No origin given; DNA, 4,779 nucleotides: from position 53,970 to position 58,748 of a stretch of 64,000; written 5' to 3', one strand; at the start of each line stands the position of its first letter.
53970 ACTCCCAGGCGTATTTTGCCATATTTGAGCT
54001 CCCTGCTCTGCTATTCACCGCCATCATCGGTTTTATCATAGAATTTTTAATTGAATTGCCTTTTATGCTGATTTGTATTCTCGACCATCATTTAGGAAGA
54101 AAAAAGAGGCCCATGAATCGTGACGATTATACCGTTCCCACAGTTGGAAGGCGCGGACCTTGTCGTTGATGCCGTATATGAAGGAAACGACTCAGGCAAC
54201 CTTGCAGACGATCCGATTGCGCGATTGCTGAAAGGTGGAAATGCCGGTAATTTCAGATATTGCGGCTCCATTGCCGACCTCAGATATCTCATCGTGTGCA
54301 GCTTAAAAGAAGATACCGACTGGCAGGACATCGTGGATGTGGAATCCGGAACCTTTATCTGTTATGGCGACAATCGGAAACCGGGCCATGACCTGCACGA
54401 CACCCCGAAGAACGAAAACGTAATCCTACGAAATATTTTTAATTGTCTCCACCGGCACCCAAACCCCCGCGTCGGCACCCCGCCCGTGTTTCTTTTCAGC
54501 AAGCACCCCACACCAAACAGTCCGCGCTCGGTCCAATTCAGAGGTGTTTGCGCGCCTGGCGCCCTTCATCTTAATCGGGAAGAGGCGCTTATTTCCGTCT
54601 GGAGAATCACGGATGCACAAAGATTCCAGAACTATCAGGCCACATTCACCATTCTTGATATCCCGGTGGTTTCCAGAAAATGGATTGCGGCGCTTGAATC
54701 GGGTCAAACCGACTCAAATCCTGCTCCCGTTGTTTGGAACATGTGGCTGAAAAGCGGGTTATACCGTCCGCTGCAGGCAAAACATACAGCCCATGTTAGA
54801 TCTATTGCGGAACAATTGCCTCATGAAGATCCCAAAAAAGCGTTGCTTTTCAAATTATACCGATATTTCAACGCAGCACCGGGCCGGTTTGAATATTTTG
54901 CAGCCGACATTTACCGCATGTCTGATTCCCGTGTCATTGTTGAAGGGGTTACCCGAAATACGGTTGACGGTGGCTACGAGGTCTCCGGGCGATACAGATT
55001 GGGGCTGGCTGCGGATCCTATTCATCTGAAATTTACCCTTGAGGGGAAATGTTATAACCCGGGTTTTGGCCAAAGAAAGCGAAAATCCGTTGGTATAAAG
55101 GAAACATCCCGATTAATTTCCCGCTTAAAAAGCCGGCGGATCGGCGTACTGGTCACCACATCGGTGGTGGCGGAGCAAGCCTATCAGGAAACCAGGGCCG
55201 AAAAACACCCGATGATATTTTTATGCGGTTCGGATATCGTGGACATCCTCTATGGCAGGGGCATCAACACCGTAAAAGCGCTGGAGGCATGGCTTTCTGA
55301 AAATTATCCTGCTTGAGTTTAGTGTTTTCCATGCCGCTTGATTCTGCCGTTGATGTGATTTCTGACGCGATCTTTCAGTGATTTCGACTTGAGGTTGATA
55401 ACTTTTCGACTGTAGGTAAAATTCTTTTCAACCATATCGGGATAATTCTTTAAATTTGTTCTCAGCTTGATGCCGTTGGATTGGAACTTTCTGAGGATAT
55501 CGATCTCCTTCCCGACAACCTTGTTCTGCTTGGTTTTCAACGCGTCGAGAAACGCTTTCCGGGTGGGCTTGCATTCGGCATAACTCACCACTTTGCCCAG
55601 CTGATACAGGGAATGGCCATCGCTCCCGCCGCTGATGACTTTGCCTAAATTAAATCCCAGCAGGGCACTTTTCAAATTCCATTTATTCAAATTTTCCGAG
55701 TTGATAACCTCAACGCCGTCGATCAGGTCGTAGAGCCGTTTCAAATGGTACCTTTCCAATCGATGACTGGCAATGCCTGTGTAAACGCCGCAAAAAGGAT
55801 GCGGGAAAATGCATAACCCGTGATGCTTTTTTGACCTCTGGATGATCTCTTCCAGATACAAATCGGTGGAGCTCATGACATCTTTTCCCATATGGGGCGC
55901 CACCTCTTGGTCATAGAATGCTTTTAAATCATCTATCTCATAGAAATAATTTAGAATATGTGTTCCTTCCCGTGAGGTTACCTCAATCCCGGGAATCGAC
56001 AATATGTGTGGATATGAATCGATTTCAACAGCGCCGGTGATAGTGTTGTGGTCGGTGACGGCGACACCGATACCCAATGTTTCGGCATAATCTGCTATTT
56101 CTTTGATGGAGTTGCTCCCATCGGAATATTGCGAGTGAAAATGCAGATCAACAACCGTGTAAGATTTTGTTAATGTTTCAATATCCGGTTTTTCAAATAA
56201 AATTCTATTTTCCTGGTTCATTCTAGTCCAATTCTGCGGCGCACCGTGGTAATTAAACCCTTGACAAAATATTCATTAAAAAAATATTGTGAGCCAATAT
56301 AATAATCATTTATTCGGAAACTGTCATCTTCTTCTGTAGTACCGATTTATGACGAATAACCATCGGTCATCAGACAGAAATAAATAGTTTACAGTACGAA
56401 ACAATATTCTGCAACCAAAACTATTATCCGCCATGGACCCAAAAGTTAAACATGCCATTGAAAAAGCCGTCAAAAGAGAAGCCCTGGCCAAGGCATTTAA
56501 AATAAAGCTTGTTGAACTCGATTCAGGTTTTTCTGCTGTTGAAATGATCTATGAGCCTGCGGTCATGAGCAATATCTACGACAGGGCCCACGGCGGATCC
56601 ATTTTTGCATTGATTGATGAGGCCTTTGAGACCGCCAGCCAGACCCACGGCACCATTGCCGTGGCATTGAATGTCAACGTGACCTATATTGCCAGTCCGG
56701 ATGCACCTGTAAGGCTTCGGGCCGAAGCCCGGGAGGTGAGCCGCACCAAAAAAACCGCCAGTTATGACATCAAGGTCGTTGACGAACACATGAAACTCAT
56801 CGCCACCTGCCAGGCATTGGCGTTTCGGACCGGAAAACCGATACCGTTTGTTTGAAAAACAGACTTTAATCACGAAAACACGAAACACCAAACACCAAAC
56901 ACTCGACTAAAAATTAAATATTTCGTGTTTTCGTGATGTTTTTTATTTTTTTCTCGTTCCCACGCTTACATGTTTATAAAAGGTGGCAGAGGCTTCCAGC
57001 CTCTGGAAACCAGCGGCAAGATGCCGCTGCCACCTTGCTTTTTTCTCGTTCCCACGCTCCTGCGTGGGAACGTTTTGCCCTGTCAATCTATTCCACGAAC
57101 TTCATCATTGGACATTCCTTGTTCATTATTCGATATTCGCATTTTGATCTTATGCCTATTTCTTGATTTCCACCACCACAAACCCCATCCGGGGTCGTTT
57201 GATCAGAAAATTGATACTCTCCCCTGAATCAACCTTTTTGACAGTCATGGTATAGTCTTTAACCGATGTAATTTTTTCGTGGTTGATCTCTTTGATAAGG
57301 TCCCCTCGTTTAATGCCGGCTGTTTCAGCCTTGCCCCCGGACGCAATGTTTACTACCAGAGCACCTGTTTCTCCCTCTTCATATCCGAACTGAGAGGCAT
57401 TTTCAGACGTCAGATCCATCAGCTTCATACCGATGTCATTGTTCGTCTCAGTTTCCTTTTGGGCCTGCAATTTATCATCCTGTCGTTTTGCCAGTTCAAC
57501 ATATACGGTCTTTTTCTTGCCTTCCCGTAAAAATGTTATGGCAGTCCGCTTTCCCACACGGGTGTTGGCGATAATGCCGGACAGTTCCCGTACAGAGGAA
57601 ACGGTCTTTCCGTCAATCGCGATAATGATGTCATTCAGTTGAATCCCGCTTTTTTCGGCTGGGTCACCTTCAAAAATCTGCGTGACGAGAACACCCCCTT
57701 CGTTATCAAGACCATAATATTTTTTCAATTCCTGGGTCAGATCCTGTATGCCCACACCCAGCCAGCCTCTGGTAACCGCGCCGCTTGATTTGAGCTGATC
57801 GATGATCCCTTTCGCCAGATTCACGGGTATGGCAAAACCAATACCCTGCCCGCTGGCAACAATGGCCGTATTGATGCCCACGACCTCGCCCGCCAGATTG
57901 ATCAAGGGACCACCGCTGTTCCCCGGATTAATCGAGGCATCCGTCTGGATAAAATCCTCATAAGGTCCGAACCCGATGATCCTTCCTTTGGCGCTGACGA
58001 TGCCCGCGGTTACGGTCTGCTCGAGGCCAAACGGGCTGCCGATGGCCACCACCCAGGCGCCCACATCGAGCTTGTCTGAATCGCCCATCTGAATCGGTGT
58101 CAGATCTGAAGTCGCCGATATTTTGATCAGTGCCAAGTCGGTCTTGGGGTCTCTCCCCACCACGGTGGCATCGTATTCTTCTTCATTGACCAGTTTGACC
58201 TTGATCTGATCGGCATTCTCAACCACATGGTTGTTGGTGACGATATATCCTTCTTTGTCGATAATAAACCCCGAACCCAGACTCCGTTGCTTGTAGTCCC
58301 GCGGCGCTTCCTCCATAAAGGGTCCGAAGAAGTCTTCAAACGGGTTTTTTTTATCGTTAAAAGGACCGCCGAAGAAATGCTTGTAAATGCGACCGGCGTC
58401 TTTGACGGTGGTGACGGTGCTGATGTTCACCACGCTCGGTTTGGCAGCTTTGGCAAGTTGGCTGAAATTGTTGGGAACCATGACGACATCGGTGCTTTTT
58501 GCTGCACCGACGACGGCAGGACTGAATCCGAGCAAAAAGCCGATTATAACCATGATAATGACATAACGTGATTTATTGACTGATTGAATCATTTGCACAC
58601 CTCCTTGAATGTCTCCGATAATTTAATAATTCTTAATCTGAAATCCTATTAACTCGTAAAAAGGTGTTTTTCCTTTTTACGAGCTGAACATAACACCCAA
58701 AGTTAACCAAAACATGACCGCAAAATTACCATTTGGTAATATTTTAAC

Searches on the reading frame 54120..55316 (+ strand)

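Call 38: search_protein_families(library=pfam, proteins=[window:54120-55316:+], max_evalue=0.00001)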
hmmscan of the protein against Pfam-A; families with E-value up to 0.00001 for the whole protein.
window:54120-55316:+ (398 aa): 2 families
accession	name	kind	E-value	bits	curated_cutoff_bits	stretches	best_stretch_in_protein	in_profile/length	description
PF18062.7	RE_AspBHI_N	-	2.8e-53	180.7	27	1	27-213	3-184/185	Restriction endonuclease AspBHI N-terminal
PF04471.18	Mrr_cat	-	2.2e-06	28.2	21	1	254-376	6-114/115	Restriction endonuclease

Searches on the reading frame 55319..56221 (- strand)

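Call 38: search_protein_families(library=pfam, proteins=[window:55319-56221:-], max_evalue=0.00001)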
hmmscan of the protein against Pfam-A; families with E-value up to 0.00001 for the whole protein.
window:55319-56221:- (300 aa): 1 family
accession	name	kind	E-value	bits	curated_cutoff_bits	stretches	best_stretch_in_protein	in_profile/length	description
PF02811.25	PHP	-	8.8e-08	33.1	26.4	1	25-87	1-41/164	PHP domain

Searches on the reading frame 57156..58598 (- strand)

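Call 38: search_protein_families(library=pfam, proteins=[window:57156-58598:-], max_evalue=0.00001)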
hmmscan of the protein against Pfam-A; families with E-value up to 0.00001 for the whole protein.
window:57156-58598:- (480 aa): 5 families
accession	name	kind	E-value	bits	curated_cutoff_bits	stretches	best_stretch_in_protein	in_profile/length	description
PF13365.12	Trypsin_2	-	9.9e-37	127.3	27.6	1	108-242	1-144/144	Trypsin-like peptidase domain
PF13180.12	PDZ_2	-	3.7e-25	88.4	27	2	280-369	3-80/80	PDZ domain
PF00089.32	Trypsin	-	5.5e-23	82.4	20.6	1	106-262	25-216/220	Trypsin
PF17820.7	PDZ_6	-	4.4e-18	65.2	27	2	305-358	2-54/54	PDZ domain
PF00595.29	PDZ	-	9.8e-17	61.6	23.2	1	276-351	8-75/81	PDZ domain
